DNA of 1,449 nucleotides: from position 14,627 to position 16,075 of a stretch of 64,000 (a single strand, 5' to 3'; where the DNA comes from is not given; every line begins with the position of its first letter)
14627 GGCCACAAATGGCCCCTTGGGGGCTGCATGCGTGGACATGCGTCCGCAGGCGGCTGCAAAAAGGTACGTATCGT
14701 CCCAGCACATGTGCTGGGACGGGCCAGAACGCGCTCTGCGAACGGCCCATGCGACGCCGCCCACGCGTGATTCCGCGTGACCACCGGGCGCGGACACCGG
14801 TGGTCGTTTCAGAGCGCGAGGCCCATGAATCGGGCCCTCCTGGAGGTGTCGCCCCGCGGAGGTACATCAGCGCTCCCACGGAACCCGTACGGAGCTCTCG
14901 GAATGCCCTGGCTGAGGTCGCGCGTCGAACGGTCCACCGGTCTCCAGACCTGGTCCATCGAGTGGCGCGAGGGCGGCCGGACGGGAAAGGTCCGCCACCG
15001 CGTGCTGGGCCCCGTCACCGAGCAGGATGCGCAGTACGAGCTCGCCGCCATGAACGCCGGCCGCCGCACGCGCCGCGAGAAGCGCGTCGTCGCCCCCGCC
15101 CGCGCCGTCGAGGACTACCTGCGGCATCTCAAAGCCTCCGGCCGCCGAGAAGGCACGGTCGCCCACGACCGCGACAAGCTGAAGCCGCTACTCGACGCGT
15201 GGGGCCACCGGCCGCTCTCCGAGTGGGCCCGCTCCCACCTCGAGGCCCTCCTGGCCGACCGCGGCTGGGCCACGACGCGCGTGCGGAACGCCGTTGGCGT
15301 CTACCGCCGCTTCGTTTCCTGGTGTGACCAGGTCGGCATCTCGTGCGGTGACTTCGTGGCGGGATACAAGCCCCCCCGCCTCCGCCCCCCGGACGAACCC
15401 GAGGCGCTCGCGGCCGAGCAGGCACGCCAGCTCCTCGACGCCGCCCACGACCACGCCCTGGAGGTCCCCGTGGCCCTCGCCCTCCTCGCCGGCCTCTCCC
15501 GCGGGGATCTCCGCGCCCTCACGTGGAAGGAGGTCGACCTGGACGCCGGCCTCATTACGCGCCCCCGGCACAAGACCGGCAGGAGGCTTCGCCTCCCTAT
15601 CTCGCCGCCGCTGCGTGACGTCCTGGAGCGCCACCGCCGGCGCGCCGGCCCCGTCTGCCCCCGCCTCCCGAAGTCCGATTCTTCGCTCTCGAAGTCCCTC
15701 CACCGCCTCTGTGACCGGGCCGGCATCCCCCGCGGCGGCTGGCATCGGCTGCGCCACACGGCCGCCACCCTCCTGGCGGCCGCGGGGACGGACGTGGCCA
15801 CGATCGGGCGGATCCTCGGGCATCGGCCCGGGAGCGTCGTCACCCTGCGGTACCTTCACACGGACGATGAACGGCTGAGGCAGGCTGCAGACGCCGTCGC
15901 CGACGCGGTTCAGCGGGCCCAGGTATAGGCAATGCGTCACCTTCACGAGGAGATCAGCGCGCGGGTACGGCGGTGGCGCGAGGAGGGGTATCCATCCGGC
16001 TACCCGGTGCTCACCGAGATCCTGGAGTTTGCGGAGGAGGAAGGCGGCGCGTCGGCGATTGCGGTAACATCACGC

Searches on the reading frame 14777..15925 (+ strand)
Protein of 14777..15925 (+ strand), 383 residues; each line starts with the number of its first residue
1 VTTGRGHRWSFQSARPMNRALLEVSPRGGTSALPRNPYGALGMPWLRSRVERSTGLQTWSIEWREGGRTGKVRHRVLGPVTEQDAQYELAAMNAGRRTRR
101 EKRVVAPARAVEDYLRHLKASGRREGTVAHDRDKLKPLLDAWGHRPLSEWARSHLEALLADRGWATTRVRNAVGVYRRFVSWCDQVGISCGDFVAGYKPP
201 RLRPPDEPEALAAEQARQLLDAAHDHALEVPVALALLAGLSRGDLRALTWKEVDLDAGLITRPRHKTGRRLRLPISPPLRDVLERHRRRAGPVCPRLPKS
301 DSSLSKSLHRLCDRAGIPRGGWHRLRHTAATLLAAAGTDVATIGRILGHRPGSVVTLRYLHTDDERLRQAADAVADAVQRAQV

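Call 12: search_protein_families(library=pfam, max_evalue=0.01, proteins=[window:14777-15925:+])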
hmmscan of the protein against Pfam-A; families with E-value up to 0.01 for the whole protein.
window:14777-15925:+ (383 aa): 1 family
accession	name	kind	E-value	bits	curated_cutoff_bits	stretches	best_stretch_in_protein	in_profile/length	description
PF00589.27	Phage_integrase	-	3.2e-17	63.3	27.1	1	211-365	3-171/172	Phage integrase family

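Call 73: search_protein_families(library=ncbifam, max_evalue=0.01, proteins=[window:14777-15925:+])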
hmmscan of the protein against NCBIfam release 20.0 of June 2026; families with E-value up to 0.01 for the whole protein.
window:14777-15925:+ (383 aa): 8 families
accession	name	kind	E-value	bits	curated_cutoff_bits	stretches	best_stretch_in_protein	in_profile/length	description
NF040815.2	recomb_XerA_Arch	equivalog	8.4e-16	58.3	220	1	112-369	1-261/263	site-specific tyrosine recombinase/integron integrase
TIGR02224.1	recomb_XerC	equivalog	3.3e-10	39.8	335.15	1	151-371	49-286/295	tyrosine recombinase XerC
TIGR02225.1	recomb_XerD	equivalog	2.6e-08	33.5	329.6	1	113-370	2-282/290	site-specific tyrosine recombinase XerD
NF001399.0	PRK00283.1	subfamily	9.7e-08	31.6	279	1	148-371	49-292/300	tyrosine recombinase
TIGR02249.1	integrase_gron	subfamily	4.7e-05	22.9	265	1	301-350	239-289/315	integron integrase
NF002331.0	PRK01287.1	subfamily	6.6e-05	22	371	0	313-350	262-301/365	site-specific tyrosine recombinase XerC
NF003462.0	PRK05084.1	equivalog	0.00019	20.3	267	1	322-374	305-356/360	tyrosine recombinase XerS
NF011946.0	PRK15417.1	equivalog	0.0008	18.7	435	1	294-359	247-312/337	integron integrase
